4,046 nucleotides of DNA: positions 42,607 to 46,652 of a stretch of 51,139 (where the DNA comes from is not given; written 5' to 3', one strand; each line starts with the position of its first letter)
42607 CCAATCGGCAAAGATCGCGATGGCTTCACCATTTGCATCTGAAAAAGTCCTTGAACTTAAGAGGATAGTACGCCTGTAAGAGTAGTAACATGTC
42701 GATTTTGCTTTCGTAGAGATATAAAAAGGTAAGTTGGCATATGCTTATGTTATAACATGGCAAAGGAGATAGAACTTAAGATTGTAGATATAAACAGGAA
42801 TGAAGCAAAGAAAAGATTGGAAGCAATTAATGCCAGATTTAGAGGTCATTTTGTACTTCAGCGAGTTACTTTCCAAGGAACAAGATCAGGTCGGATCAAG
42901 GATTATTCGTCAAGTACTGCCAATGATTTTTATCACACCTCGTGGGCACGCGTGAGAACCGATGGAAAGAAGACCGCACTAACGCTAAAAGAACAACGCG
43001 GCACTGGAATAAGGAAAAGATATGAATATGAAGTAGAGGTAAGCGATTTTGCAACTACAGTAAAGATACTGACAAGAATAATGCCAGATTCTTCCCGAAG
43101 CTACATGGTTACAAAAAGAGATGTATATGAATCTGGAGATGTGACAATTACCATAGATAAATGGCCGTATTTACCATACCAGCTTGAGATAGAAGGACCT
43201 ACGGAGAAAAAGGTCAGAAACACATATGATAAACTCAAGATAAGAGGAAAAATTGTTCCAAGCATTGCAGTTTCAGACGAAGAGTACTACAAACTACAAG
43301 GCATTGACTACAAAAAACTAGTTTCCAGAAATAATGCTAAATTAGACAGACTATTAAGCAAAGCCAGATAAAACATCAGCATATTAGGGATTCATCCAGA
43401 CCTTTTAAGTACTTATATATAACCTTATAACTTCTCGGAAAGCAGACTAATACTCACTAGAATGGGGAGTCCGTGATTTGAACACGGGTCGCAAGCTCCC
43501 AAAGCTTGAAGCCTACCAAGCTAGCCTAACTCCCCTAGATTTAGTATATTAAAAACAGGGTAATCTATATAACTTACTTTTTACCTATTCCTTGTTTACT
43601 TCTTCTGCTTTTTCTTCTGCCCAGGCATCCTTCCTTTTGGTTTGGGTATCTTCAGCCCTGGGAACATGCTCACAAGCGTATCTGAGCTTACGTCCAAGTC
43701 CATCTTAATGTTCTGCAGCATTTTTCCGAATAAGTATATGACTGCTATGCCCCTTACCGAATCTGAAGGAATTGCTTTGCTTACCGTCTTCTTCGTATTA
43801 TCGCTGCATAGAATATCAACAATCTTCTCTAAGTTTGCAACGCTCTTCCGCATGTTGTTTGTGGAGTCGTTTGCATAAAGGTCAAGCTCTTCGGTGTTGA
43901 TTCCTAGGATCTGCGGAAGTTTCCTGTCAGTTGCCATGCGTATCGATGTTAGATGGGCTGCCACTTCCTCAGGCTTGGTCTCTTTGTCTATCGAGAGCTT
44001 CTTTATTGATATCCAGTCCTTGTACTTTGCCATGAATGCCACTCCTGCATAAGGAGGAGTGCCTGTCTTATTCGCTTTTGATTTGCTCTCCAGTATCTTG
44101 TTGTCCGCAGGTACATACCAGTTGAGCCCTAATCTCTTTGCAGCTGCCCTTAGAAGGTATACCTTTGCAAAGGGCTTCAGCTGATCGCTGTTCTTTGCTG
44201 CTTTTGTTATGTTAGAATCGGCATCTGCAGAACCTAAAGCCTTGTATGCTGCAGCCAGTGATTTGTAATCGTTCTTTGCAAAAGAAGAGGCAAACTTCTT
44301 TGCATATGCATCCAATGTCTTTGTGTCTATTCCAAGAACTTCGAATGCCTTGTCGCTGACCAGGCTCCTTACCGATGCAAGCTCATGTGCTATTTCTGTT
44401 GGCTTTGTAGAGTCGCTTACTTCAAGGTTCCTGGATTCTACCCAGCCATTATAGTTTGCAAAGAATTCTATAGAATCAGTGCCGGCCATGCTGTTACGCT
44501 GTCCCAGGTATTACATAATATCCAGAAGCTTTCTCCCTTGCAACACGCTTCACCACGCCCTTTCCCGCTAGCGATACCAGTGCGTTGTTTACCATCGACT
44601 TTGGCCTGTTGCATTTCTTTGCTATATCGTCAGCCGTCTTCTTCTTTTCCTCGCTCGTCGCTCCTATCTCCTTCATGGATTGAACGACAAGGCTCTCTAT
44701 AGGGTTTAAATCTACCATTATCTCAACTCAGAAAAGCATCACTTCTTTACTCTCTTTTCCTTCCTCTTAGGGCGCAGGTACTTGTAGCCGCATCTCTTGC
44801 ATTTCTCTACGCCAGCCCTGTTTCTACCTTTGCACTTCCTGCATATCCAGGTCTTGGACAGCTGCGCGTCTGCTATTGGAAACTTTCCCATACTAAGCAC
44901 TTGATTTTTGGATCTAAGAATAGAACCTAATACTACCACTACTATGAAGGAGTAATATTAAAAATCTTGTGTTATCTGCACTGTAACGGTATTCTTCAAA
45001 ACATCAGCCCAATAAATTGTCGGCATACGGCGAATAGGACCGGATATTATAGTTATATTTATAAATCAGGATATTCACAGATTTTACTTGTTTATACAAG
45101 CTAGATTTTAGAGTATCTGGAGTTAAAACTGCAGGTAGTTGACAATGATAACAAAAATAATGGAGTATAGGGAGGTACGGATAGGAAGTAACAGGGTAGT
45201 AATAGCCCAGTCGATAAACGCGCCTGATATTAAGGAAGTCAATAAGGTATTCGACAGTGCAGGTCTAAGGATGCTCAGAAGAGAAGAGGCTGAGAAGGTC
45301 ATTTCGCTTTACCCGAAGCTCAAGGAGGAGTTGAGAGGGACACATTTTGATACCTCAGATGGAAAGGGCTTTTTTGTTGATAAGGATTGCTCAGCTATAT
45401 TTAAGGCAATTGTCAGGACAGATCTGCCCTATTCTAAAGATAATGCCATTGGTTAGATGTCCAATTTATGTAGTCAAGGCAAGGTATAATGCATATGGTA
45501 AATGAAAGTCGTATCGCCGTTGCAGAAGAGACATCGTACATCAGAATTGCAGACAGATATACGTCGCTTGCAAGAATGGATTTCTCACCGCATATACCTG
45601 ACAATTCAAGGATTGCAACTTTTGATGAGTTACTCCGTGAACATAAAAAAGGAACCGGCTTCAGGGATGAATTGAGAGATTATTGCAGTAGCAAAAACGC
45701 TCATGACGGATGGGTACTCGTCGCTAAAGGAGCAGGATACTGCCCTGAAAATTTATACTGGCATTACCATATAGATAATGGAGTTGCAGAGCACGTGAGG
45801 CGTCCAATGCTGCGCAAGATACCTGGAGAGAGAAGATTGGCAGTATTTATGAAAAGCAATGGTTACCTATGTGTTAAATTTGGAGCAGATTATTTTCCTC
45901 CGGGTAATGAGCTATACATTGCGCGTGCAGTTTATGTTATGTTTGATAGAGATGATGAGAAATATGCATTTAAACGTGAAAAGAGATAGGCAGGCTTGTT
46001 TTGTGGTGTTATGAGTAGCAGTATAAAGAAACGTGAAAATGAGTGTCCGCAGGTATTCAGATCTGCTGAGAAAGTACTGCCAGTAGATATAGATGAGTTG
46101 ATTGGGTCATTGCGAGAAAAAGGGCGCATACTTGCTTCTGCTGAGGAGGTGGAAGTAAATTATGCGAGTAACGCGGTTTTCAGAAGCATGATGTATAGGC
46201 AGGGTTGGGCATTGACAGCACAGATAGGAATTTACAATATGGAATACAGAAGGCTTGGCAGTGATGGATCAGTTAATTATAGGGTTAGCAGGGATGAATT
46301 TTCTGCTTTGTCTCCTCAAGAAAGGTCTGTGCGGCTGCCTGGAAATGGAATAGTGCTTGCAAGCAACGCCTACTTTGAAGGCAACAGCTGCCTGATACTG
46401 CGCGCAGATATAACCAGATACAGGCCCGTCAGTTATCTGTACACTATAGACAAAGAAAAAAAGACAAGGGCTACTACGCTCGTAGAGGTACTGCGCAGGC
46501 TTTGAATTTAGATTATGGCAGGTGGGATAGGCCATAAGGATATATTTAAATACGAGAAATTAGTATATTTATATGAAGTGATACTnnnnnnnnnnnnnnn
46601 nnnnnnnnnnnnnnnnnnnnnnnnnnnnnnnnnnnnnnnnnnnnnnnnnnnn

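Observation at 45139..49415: Five-gene same-strand cassette of unknowns: three tandem paralogs, a 539-aa charged helical protein and a membrane-anchored thermopsin-like protein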

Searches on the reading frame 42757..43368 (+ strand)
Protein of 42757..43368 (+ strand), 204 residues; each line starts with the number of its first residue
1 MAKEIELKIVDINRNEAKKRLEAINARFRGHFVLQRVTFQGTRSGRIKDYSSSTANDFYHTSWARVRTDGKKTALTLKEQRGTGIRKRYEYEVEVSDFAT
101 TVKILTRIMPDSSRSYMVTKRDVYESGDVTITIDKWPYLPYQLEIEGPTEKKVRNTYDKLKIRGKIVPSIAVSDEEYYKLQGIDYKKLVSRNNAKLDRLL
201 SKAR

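Call 3: search_protein_families(library=pfam, proteins=[window:42757-43368:+], max_evalue=1)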
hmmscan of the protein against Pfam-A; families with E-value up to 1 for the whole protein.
window:42757-43368:+ (204 aa): 3 families
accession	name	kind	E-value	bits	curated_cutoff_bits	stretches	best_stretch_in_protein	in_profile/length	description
PF01928.26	CYTH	-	7.3e-09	36.1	23.2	1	50-160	39-161/179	CYTH domain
PF01759.27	NTR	-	0.097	12.9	21.9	1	96-131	7-42/106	UNC-6/NTR/C345C module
PF20525.3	DUF6740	-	0.14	10.8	27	1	116-159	47-92/532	Family of unknown function (DUF6740)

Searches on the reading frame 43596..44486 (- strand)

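Call 3: search_protein_families(library=pfam, proteins=[window:43596-44486:-], max_evalue=1)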
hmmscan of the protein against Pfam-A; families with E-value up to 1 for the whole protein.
window:43596-44486:- (296 aa): 2 families
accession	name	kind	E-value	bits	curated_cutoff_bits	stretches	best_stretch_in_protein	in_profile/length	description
PF10869.13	DUF2666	-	8.2e-26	91.3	23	2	149-271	4-128/135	Domain of unknown function (DUF2666)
PF19422.4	Ariadne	-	0.13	12.5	23.5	1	198-228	127-157/262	Ariadne domain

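Call 4: search_protein_families(library=ncbifam, proteins=[window:43596-44486:-], max_evalue=1)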
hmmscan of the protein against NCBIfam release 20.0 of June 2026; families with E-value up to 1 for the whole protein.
window:43596-44486:- (296 aa): 0 families

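Call 5: search_protein_families(library=phrogs, proteins=[window:43596-44486:-], max_evalue=1)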
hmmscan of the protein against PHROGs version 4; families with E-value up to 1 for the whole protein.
window:43596-44486:- (296 aa): 0 families

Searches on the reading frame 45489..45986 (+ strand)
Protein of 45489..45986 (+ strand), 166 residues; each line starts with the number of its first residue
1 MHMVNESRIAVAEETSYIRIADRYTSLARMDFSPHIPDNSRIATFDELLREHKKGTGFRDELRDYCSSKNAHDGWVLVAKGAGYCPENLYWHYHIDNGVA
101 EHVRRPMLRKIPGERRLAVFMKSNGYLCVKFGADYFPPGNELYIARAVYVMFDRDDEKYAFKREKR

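Call 3: search_protein_families(library=pfam, proteins=[window:45489-45986:+], max_evalue=1)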
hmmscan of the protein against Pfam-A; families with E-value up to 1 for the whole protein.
window:45489-45986:+ (166 aa): 0 families

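Call 4: search_protein_families(library=ncbifam, proteins=[window:45489-45986:+], max_evalue=1)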
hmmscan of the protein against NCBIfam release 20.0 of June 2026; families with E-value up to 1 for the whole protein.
window:45489-45986:+ (166 aa): 0 families

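Call 5: search_protein_families(library=phrogs, proteins=[window:45489-45986:+], max_evalue=1)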
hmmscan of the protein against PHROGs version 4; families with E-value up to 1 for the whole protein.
window:45489-45986:+ (166 aa): 2 families
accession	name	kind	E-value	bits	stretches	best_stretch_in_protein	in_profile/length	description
phrog_9545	-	DNA, RNA and nucleotide metabolism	0.099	13.3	1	38-76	129-167/206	HNH endonuclease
phrog_3598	-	integration and excision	0.15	12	1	24-55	78-109/316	transposase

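Call 26: search_protein_families(library=padloc, proteins=[window:45489-45986:+], max_evalue=1)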
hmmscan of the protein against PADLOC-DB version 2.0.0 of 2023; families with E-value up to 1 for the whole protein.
window:45489-45986:+ (166 aa): 1 family
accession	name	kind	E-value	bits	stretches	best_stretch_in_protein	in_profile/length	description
PDLC03591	Specificity_II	-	0.0097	12.9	1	61-123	219-280/341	Type II specificity subunit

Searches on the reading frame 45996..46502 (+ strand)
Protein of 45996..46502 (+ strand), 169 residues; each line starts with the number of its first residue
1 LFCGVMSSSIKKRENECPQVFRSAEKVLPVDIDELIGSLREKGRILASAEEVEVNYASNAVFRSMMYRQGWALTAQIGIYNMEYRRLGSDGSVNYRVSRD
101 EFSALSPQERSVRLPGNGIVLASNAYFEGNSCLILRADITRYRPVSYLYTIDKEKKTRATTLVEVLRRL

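Call 3: search_protein_families(library=pfam, proteins=[window:45996-46502:+], max_evalue=1)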
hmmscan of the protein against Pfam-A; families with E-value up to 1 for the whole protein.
window:45996-46502:+ (169 aa): 0 families

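Call 4: search_protein_families(library=ncbifam, proteins=[window:45996-46502:+], max_evalue=1)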
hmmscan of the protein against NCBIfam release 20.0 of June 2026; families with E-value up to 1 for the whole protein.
window:45996-46502:+ (169 aa): 0 families

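Call 5: search_protein_families(library=phrogs, proteins=[window:45996-46502:+], max_evalue=1)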
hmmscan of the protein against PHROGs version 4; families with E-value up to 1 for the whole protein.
window:45996-46502:+ (169 aa): 1 family
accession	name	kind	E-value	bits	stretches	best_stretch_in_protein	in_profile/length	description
phrog_26811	-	unknown function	0.26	12.7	1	54-105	12-62/104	-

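Call 26: search_protein_families(library=padloc, proteins=[window:45996-46502:+], max_evalue=1)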
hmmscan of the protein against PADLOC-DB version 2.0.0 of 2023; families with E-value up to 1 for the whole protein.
window:45996-46502:+ (169 aa): 0 families

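Call 40: search_protein_families(library=pfam, alignment_id=A4, max_evalue=1)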
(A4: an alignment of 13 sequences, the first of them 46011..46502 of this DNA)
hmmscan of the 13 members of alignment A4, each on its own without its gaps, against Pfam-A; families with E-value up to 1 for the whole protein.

A. member 1, window:46011-46502:+ (164 aa): 0 families

B. families by the number of members that match (of 13 scanned): 5 families
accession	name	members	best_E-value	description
PF24068.1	TPD1_C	3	0.09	Tapetum determinant 1, C-terminal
PF13964.12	Kelch_6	2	0.24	Kelch motif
PF20241.3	DUF6598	1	0.094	Domain of unknown function (DUF6598)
PF24361.1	DUF7517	1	0.1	Domain of unknown function (DUF7517)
PF14980.11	TIP39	1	0.55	TIP39 peptide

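Call 41: search_solved_structures(query=A4, max_evalue=10)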
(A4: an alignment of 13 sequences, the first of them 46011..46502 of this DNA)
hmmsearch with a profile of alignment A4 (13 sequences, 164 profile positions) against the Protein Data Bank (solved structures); distinct sequences matched with E-value up to 10: 4.
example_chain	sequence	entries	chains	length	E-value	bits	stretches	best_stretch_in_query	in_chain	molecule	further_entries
4u06_A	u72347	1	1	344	0.48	13.3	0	119-159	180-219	LIC10831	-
8jiy_A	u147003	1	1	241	0.71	12.8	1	12-88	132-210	DUF4955 domain-containing protein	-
6mr1_A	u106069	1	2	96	0.72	12.7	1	42-88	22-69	Carbon dioxide concentrating mechanism protein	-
9dff_A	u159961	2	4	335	1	12.2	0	16-50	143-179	Aggrecan core protein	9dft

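Call 47: search_protein_representatives(alignment_id=A5)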
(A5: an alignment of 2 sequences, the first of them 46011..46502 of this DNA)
Query: 2 sequences, 178 profile positions. Proteins with E-value up to 0.001 (for the whole library): 5; up to 1e-10: 5; up to 1e-30: 1. The best 5 are listed.
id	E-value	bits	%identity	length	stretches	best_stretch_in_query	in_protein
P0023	2.4e-59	216.7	-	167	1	3-165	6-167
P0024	7.3e-30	120.6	-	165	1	1-167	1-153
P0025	1.7e-29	119.4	-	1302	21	72-123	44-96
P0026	1.6e-21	93.4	-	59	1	1-60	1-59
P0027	4.0e-20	88.9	-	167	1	22-177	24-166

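Call 49: search_protein_families(library=pfam, proteins=[P0025], max_evalue=0.1)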
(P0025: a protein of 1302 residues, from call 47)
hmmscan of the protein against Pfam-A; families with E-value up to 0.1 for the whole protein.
P0025 (1302 aa): 6 families
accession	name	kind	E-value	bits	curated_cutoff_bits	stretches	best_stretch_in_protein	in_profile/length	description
PF14956.11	DUF4505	-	6.9e-22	78.5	27.3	0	696-746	87-138/177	Domain of unknown function (DUF4505)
PF22901.2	dsrm_Ferlin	-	1.6e-12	48.1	27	0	373-422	16-66/90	Ferlin dsRNA-binding domain-like domain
PF20012.4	GAP1-N1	-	6.6e-06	26.8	27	0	956-998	7-49/101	GTPase-associated protein 1, N-terminal domain type 1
PF03158.18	DUF249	-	5.9e-05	23.3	27.4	0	1114-1162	78-126/192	Multigene family 530 protein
PF22780.1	HI0933_like_1st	-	0.0093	16.2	27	0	806-868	83-148/165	HI0933-like protein barrel and H2TH domain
PF01523.21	PmbA_TldD_1st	-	0.011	16.3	20.9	0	178-205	6-33/65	PmbA/TldA metallopeptidase domain 1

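Call 68: predict_structure(alignment_id=A6)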
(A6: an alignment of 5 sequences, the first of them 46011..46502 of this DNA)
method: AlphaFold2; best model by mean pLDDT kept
length: 164 residues; sequences in the alignment: 5
mean_pLDDT: 52.1   pTM: 0.39
mean pLDDT of the five models: 52.1, 43.6, 43.4, 43.1, 43.0
residues with pLDDT >= 90: 0; 70-90: 15; 50-70: 65; < 50: 84
segments of 3 or more residues with pLDDT < 50: 1-26, 68-75, 111-151, 160-164
pLDDT, mean of each block of 10 residues (from residue 1): 41 39 43 60 60 65 52 53 71 73 64 47 42 33 44 51 42
secondary structure, 60 per line:
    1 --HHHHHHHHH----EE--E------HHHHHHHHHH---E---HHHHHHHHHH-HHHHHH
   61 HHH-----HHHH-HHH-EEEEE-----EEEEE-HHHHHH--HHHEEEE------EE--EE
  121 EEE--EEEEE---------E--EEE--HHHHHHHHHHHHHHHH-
elements in order: H3-11 H27-36 H44-53 H55-63 H69-72 E78-82 E88-92 H94-99 E105-108 E119-123 E126-130 E143-145 H148-163
